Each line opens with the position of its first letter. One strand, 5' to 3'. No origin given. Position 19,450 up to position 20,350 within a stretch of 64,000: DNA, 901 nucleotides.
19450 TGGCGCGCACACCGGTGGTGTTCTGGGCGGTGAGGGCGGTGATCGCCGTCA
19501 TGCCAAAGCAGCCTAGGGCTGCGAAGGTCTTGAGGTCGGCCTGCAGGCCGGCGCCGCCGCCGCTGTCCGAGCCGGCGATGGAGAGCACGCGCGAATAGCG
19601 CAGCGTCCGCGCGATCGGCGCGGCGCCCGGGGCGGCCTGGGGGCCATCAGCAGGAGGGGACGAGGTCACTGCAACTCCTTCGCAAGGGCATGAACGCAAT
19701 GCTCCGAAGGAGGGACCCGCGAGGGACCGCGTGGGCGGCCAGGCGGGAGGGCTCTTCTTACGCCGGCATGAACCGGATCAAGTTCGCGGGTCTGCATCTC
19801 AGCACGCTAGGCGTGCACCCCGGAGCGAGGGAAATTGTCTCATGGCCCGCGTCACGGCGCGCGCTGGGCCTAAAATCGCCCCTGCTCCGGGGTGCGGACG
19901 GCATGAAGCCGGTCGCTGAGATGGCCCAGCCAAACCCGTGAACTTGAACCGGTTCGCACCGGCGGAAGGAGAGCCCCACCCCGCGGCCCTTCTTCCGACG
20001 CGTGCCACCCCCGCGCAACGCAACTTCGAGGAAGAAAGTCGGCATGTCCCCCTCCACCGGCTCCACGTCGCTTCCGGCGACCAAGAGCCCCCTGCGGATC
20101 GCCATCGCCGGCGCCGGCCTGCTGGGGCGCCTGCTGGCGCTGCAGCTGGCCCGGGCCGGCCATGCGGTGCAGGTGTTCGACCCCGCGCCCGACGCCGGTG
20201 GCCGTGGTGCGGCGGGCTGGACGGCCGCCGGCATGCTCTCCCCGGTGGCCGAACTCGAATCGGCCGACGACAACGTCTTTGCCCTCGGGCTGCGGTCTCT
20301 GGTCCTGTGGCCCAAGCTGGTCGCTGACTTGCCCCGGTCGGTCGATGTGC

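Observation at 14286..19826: TPP-riboswitch-controlled operon thiD - luxE-like - luxC-like - SDR - thiE: candidate undescribed reductive thiamine-precursor salvage pathway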

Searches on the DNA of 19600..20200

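Call 24: search_rna_families(source=window, start=19600, end=20200, threshold=evalue, max_evalue=1, show_alignments=2)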
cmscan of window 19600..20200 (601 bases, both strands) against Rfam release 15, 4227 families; matches with E-value up to 1: 3.
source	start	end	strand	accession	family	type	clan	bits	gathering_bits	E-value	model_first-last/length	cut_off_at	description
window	19738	19832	-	RF00059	TPP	Cis-reg; riboswitch;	-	62.2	54.3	7.8e-12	1-105/105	no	TPP riboswitch aptamer (THI element)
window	19878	19987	+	RF00059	TPP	Cis-reg; riboswitch;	-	48.5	54.3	1.9e-08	1-105/105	no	TPP riboswitch aptamer (THI element)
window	19955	20005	-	RF03579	mir-2058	Gene; miRNA;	-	21.1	90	0.25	1-72/72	no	mir-2058 microRNA precursor family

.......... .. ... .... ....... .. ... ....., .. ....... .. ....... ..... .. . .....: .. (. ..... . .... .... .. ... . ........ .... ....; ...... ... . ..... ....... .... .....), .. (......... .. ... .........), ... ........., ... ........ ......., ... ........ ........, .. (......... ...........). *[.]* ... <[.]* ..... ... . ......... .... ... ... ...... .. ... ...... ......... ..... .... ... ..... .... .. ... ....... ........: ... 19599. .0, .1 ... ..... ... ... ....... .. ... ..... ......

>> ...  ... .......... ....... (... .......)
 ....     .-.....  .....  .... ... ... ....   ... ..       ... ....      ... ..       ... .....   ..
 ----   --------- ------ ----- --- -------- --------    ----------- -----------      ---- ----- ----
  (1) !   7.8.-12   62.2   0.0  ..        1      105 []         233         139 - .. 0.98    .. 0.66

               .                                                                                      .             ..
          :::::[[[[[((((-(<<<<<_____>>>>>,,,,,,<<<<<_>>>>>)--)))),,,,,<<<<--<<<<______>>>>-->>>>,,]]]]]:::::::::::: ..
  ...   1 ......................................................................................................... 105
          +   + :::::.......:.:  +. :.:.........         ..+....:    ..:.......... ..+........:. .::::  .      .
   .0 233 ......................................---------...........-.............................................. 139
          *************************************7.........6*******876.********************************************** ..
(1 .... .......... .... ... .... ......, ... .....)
